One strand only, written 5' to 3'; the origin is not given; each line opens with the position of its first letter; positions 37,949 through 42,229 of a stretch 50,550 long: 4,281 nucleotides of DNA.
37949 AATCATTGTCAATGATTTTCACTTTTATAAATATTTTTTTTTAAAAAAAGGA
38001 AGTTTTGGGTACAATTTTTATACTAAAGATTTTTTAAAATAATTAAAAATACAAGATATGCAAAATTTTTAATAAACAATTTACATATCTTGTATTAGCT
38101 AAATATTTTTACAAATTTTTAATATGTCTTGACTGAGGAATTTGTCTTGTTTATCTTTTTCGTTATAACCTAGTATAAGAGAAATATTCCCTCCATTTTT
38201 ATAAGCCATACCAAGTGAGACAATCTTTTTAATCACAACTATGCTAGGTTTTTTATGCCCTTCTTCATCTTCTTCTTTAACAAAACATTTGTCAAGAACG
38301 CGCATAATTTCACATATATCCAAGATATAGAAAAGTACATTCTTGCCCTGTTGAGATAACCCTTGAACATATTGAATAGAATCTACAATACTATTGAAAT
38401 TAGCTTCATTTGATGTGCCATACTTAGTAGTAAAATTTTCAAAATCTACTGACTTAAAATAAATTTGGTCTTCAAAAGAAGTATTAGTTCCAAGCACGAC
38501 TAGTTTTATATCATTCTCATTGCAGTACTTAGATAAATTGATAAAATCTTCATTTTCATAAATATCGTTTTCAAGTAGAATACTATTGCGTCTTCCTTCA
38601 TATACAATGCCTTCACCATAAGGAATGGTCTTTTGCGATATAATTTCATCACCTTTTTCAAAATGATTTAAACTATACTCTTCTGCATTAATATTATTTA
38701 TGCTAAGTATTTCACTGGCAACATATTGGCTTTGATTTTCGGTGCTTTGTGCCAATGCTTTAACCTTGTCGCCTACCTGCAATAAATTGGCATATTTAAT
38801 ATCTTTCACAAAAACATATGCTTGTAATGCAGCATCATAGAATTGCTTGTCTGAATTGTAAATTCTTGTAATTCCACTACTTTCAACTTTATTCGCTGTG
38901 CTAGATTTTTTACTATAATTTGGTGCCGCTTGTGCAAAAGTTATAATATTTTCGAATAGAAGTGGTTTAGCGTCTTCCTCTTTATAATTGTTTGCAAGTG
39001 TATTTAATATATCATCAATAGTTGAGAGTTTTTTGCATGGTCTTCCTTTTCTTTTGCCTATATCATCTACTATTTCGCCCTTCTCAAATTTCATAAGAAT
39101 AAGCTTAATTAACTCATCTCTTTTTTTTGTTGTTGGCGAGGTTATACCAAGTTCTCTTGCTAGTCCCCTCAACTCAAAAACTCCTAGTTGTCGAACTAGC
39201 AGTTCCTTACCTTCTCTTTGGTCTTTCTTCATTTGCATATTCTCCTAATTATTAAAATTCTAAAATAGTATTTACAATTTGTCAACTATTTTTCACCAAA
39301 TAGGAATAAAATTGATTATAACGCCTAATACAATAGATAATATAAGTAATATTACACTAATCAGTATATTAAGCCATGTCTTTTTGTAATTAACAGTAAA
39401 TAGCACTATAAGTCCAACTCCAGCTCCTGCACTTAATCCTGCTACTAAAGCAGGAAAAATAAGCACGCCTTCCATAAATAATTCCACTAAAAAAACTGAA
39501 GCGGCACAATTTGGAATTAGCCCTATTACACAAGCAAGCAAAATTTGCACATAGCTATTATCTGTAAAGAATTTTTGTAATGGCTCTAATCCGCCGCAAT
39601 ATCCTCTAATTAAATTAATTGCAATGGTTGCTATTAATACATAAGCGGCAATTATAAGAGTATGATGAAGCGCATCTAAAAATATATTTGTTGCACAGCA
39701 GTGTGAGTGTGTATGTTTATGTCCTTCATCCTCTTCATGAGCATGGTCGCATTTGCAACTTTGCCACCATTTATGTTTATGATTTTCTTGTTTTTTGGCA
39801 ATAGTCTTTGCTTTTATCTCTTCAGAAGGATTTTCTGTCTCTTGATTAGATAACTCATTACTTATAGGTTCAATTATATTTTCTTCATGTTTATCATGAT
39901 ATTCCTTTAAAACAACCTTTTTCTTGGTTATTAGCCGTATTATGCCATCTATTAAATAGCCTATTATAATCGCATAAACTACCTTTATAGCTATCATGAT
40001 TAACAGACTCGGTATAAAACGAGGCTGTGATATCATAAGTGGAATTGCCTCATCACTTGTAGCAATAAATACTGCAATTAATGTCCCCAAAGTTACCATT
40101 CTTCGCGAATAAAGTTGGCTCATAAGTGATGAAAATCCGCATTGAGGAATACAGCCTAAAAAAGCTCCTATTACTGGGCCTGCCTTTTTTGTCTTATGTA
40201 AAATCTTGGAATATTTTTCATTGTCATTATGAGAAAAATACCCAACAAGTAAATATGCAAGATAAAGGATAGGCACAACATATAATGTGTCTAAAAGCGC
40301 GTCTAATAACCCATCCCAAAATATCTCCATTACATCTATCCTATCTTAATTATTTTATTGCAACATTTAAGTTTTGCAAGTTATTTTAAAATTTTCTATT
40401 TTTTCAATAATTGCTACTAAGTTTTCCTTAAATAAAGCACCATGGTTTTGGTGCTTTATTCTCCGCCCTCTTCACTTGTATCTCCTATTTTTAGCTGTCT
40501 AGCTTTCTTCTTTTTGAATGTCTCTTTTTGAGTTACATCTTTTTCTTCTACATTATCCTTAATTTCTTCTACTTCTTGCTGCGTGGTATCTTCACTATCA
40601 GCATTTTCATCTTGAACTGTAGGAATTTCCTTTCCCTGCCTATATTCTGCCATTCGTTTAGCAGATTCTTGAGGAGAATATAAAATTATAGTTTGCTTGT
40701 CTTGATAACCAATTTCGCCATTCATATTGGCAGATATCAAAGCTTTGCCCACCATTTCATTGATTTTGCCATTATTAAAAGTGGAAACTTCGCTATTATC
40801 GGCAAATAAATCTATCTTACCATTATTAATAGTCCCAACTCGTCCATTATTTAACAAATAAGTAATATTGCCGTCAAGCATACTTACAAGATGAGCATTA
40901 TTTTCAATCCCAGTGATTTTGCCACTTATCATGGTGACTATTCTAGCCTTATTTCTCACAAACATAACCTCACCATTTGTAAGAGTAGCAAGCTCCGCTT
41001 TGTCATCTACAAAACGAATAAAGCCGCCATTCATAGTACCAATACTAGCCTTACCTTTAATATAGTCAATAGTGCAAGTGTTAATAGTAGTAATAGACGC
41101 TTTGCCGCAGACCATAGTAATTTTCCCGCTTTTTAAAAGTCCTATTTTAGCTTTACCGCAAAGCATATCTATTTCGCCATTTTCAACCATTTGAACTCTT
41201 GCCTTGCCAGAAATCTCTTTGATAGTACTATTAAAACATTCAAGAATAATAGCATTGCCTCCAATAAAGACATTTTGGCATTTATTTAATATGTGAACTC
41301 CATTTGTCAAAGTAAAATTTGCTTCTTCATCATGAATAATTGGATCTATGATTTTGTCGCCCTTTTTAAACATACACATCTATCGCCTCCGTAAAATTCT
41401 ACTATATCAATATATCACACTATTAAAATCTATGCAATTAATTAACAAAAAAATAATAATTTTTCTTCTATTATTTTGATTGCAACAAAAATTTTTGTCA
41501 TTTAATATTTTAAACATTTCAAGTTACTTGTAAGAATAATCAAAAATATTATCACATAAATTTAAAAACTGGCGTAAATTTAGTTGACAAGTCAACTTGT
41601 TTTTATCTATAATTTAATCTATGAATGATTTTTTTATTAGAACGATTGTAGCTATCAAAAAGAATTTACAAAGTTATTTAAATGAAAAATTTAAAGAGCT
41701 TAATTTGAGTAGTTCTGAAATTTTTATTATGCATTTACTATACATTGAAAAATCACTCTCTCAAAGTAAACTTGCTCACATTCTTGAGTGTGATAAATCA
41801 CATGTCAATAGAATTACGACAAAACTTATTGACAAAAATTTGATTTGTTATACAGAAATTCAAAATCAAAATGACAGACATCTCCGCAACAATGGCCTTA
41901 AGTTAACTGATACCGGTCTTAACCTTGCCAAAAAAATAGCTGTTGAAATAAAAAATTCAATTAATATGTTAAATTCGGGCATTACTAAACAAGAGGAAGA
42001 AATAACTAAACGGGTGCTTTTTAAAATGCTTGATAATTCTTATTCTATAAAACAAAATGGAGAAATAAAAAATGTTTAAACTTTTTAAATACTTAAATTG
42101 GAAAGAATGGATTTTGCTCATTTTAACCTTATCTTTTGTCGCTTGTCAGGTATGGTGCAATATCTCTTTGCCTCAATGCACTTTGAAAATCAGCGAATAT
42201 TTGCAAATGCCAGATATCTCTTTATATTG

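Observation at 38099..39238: Rho-derived protein with no P-loop and a truncated C-terminus, under its own consensus promoter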

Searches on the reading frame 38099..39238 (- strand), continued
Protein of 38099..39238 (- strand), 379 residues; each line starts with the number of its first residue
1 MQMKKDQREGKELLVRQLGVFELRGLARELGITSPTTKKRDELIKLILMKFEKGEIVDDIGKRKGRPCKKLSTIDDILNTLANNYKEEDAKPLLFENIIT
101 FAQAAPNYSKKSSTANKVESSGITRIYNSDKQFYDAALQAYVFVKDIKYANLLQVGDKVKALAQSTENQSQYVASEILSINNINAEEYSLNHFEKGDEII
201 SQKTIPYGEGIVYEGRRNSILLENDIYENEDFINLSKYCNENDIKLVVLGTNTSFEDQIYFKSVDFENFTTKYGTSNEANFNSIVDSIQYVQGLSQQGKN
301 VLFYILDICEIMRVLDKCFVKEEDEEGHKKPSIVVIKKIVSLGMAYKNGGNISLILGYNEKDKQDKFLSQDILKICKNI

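Call 71: find_encoding_contigs(protein=P0342, flank=10000, max_places=1)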
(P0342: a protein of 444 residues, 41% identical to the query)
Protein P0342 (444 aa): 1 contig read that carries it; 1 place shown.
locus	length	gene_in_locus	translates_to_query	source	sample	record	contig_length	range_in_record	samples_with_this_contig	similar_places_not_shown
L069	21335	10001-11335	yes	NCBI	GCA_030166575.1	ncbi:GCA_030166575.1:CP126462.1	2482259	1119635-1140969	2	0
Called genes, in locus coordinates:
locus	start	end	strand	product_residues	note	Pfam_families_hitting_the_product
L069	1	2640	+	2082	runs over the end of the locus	PF01833:TIG, PF00041:fn3 (weak)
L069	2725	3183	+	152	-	-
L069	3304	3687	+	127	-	PF03061:4HBT (weak)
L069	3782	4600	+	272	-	PF05853:BKACE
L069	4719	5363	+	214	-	PF00923:TAL_FSA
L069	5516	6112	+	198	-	PF12672:DUF3793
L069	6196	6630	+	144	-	PF00258:Flavodoxin_1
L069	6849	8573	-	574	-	PF07833:Cu_amine_oxidN1, PF04473:DUF553 (weak), PF01841:Transglut_core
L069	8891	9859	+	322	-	PF03320:FBPase_glpX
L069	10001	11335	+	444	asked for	PF07498:Rho_N, PF07497:Rho_RNA_bind, PF00006:ATP-synt_ab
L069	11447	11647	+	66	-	PF01197:Ribosomal_L31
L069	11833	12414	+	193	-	PF00265:TK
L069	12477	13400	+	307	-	PF07136:DUF1385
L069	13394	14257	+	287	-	PF17827:PrmC_N, PF05175:MTS, PF06325:PrmA, PF08241:Methyltransf_11 (weak), PF08242:Methyltransf_12 (weak), PF09445:Methyltransf_15, PF13649:Methyltransf_25, PF13847:Methyltransf_31, +2 more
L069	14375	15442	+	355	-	PF03462:PCRF, PF00472:RF-1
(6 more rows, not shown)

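Call 72: find_encoding_contigs(protein=P0299, flank=10000, max_places=1)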
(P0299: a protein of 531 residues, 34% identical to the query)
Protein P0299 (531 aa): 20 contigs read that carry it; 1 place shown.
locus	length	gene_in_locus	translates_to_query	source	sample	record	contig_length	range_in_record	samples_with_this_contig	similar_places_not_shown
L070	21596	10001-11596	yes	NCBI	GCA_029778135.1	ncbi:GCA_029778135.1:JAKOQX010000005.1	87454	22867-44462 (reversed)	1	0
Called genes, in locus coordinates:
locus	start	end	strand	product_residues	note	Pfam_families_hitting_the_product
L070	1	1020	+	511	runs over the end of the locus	PF01676:Metalloenzyme, PF06415:iPGM_N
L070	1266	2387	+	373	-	PF03600:CitMHS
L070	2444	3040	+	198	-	PF12844:HTH_19 (weak), PF07883:Cupin_2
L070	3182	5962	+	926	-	PF00664:ABC_membrane, PF00005:ABC_tran, PF02463:SMC_N (faint)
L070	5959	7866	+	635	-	PF00664:ABC_membrane, PF00004:AAA (faint), PF00005:ABC_tran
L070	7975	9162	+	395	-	PF13793:Pribosyltran_N, PF00156:Pribosyltran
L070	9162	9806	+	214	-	PF13483:Lactamase_B_3, PF12706:Lactamase_B_2 (faint)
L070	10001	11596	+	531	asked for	PF07497:Rho_RNA_bind, PF00006:ATP-synt_ab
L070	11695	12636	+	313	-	PF01116:F_bP_aldolase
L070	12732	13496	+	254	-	PF01135:PCMT (weak), PF03602:Cons_hypoth95 (weak), PF05971:Methyltransf_10, PF05175:MTS, PF06325:PrmA, PF08123:DOT1 (weak), PF13847:Methyltransf_31, PF13649:Methyltransf_25, +4 more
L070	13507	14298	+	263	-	PF00590:TP_methylase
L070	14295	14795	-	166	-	PF07670:Gate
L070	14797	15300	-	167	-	-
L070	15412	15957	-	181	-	-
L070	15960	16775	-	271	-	PF00924:MS_channel_2nd, PF21082:MS_channel_3rd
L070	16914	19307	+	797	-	PF00133:tRNA-synt_1, PF01406:tRNA-synt_1e (faint), PF09334:tRNA-synt_1g, PF13603:tRNA-synt_1_2, PF00133:tRNA-synt_1, PF09334:tRNA-synt_1g (weak), PF08264:Anticodon_1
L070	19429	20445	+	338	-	PF00044:Gp_dh_N, PF02800:Gp_dh_C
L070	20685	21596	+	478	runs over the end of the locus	PF00860:Xan_ur_permease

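Call 74: find_encoding_contigs(protein=P0302, flank=10000, max_places=2)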
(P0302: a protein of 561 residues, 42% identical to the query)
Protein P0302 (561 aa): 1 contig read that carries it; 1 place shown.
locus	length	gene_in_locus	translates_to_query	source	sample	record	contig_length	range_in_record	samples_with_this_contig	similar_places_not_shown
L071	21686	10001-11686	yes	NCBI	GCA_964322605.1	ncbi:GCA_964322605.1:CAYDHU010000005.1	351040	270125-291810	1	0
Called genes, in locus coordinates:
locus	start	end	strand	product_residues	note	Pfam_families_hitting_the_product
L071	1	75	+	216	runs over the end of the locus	PF01168:Ala_racemase_N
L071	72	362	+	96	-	PF04472:SepF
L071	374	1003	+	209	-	PF01252:Peptidase_A8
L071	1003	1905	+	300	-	PF01479:S4 (weak), PF00849:PseudoU_synth_2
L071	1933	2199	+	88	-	PF07873:YabP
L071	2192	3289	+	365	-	PF06898:YqfD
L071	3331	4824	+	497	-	PF07698:7TM-7TMR_HD, PF01966:HD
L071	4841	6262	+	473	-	PF00350:Dynamin_N (faint), PF02130:YbeY, PF03193:RsgA_GTPase (faint), PF00009:GTP_EFTU, PF01926:MMR_HSR1, PF02421:FeoB_N, PF04548:AIG1 (weak), PF07650:KH_2, +1 more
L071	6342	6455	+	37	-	-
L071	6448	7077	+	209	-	PF11967:RecO_N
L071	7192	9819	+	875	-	PF01326:PPDK_N, PF00391:PEP-utilizers, PF02896:PEP-utilizers_C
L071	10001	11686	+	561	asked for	PF07498:Rho_N (faint), PF07497:Rho_RNA_bind, PF00006:ATP-synt_ab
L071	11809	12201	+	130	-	PF01475:FUR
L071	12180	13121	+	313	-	PF01297:ZnuA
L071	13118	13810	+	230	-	PF00005:ABC_tran, PF02463:SMC_N (weak), PF13304:AAA_21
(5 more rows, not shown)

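Call 75: find_encoding_contigs(protein=P0326, flank=10000, max_places=2)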
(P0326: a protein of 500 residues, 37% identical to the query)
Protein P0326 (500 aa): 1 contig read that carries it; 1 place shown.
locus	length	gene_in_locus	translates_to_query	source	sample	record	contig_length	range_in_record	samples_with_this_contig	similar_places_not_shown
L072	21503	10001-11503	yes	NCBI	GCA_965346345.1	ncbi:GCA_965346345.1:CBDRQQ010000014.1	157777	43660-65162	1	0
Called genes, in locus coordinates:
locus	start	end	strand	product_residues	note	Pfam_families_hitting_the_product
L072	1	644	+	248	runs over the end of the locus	PF00121:TIM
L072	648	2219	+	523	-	PF01676:Metalloenzyme, PF06415:iPGM_N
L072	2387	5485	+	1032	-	PF00664:ABC_membrane, PF00005:ABC_tran, PF02463:SMC_N (faint)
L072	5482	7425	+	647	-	PF00664:ABC_membrane, PF00004:AAA (faint), PF00005:ABC_tran, PF13401:AAA_22 (faint)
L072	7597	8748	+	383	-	PF13793:Pribosyltran_N, PF00156:Pribosyltran, PF14572:Pribosyl_synth (faint)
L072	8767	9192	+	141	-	-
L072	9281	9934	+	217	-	PF13483:Lactamase_B_3, PF12706:Lactamase_B_2 (faint)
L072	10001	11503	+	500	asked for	PF07497:Rho_RNA_bind, PF00006:ATP-synt_ab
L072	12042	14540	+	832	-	PF13676:TIR_2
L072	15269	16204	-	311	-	PF01116:F_bP_aldolase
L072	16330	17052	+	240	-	PF02475:TRM5-TYW2_MTfase, PF05175:MTS, PF06325:PrmA (weak), PF13847:Methyltransf_31, PF08241:Methyltransf_11 (weak), PF13649:Methyltransf_25, PF07669:Eco57I (faint)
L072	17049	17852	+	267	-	PF00590:TP_methylase, PF23016:RsmI_C (weak)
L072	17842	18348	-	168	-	PF07670:Gate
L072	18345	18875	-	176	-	-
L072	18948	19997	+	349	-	PF03786:UxuA, PF01261:AP_endonuc_2 (weak)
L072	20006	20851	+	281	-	PF00106:adh_short, PF13561:adh_short_C2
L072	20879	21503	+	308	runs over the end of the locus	PF01261:AP_endonuc_2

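Call 76: find_encoding_contigs(protein=P0297, flank=10000, max_places=2)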
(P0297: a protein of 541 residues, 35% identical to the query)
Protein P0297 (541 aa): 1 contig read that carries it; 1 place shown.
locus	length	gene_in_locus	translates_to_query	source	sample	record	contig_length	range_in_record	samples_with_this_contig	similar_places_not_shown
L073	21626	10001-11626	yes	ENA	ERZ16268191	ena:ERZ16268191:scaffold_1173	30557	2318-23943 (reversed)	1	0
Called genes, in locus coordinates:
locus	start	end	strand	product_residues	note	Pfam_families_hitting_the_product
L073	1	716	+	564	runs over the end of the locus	PF00128:Alpha-amylase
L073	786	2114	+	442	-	PF05496:RuvB_N, PF00931:NB-ARC (faint), PF20720:nSTAND3 (weak), PF00004:AAA, PF07728:AAA_5 (weak), PF13173:AAA_14, PF16193:AAA_assoc_2, PF12002:MgsA_C, +2 more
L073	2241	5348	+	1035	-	PF00664:ABC_membrane, PF00005:ABC_tran, PF02463:SMC_N (faint)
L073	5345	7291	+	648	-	PF00664:ABC_membrane, PF00004:AAA (faint), PF13401:AAA_22 (faint), PF00005:ABC_tran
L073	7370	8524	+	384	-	PF13793:Pribosyltran_N, PF00156:Pribosyltran, PF14572:Pribosyl_synth (weak)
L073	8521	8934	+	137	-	-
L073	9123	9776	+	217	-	PF13483:Lactamase_B_3, PF12706:Lactamase_B_2 (weak)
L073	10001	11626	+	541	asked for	PF07497:Rho_RNA_bind, PF00006:ATP-synt_ab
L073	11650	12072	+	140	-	-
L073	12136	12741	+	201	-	PF21982:RecX_HTH1 (faint), PF02631:RecX_HTH2, PF21981:RecX_HTH3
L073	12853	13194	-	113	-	PF02452:PemK_toxin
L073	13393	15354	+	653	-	PF00133:tRNA-synt_1, PF01406:tRNA-synt_1e (faint), PF01921:tRNA-synt_1f (faint), PF09334:tRNA-synt_1g, PF00133:tRNA-synt_1, PF08264:Anticodon_1 (weak), PF19303:Anticodon_3 (weak), PF01588:tRNA_bind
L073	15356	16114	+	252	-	PF01026:TatD_DNase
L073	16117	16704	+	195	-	PF04055:Radical_SAM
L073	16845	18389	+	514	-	PF00474:SSF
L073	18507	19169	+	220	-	PF01551:Peptidase_M23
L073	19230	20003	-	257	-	PF01171:ATP_bind_3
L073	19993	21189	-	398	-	PF00753:Lactamase_B (weak), PF19583:ODP, PF00258:Flavodoxin_1, PF12724:Flavodoxin_5 (weak)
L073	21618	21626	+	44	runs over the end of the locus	PF00301:Rubredoxin, PF21349:RUBY_RBDX (weak)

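Call 85: search_protein_families(library=padloc, proteins=[window:38099-39238:-], max_evalue=0.01)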
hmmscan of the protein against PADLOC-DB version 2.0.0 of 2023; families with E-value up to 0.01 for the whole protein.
window:38099-39238:- (379 aa): 0 families

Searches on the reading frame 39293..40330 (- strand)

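Call 12: search_protein_families(library=pfam, proteins=[window:39293-40330:-], max_evalue=0.001)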
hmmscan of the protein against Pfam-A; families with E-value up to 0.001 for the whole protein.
window:39293-40330:- (345 aa): 1 family
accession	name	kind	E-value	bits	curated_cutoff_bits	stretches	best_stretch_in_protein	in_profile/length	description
PF11449.14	ArsP_2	-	1.2e-25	90.9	32.5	2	9-189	11-167/359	Putative, 10TM heavy-metal exporter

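Call 85: search_protein_families(library=padloc, proteins=[window:39293-40330:-], max_evalue=0.01)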
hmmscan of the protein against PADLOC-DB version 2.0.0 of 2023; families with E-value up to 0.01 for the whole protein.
window:39293-40330:- (345 aa): 0 families

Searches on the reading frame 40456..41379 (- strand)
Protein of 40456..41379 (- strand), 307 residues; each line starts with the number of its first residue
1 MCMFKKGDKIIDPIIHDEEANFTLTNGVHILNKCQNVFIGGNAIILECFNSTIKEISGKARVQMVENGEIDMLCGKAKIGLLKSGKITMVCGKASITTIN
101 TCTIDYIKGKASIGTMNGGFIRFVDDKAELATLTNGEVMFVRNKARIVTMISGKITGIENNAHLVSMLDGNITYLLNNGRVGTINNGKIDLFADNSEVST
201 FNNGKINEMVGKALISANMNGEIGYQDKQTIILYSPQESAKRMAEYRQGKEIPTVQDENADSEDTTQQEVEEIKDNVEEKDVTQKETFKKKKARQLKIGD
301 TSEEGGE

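Call 12: search_protein_families(library=pfam, proteins=[window:40456-41379:-], max_evalue=0.001)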
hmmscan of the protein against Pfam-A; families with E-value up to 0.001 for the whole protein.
window:40456-41379:- (307 aa): 0 families

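Call 81: search_protein_families(library=pfam, proteins=[window:40456-41379:-], max_evalue=0.5)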
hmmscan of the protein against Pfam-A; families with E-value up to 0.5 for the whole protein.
window:40456-41379:- (307 aa): 1 family
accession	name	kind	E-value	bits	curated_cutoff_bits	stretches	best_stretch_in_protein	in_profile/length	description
PF16891.10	STPPase_N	-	0.22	12.4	26.8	0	58-78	16-35/48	Serine-threonine protein phosphatase N-terminal domain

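Call 85: search_protein_families(library=padloc, proteins=[window:40456-41379:-], max_evalue=0.01)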
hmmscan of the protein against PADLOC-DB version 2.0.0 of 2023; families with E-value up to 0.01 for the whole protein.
window:40456-41379:- (307 aa): 0 families

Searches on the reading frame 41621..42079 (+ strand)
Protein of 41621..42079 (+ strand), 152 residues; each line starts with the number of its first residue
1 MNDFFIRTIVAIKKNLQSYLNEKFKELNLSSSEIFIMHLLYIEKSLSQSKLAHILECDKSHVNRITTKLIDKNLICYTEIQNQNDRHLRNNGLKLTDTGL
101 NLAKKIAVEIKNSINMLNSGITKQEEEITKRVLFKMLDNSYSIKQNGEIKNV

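Call 12: search_protein_families(library=pfam, proteins=[window:41621-42079:+], max_evalue=0.001)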
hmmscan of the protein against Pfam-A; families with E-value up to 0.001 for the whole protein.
window:41621-42079:+ (152 aa): 1 family
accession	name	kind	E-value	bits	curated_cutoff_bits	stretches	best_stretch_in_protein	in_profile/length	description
PF01047.28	MarR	-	1.5e-08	34.8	24.6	1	29-75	1-47/59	MarR family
